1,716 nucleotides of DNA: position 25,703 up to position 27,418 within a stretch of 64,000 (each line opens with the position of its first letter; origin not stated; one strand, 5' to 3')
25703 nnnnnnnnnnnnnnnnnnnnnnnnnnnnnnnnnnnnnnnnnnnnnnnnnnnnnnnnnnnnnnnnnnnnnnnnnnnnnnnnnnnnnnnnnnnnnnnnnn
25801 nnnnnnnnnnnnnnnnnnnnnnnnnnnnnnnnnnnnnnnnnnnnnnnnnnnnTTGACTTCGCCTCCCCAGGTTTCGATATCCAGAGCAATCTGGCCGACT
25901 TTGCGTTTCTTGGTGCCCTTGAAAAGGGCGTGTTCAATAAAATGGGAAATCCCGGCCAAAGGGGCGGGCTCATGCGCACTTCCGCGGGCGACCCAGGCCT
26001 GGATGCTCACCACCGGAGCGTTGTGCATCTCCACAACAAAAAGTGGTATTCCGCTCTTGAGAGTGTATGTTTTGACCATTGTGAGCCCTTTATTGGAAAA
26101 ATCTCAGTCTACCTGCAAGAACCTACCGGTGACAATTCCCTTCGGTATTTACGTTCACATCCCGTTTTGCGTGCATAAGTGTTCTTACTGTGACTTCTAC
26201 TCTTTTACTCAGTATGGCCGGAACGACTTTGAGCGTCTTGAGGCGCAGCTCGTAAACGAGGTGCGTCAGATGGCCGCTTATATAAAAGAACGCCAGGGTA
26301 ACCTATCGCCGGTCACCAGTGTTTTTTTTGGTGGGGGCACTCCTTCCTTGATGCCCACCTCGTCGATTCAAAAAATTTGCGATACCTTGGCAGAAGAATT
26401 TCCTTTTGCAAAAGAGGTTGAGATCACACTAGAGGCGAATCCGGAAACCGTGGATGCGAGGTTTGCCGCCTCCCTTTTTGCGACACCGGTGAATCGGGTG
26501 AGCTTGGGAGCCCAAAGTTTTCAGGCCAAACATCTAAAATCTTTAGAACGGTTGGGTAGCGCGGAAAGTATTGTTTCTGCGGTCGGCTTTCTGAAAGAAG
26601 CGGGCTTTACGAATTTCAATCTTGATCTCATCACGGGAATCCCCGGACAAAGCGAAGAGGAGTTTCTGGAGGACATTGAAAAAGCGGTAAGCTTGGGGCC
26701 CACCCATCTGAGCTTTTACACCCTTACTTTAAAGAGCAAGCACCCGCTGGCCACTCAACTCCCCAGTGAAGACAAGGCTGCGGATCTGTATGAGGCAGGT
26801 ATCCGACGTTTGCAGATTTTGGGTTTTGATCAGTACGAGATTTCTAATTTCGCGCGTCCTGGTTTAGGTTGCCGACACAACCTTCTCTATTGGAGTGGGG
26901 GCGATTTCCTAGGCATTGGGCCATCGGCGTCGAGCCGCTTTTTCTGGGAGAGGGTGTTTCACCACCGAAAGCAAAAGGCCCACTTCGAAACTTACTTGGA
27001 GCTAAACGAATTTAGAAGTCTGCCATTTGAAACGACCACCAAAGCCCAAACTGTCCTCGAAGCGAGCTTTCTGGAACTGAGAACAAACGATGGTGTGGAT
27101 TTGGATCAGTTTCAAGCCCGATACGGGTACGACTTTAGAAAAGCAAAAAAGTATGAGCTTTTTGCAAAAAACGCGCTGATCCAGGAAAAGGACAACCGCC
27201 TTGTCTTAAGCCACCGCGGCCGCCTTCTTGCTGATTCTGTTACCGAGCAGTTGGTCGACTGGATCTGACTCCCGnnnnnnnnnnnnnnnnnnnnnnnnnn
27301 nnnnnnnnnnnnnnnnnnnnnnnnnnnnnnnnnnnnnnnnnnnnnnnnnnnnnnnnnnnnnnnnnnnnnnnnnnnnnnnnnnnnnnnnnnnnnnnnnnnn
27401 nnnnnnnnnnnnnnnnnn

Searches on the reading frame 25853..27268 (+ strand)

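Call 4: search_protein_families(library=pfam, proteins=[window:25853-27268:+], max_evalue=0.01)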
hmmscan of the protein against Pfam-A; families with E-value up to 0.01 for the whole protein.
window:25853-27268:+ (471 aa): 2 families
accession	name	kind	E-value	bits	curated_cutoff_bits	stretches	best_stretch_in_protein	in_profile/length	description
PF04055.27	Radical_SAM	-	1.9e-25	90.4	29.5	1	100-277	1-165/166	Radical SAM superfamily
PF06969.22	HemN_C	-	1.7e-08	34.8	24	1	397-459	3-67/67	HemN C-terminal domain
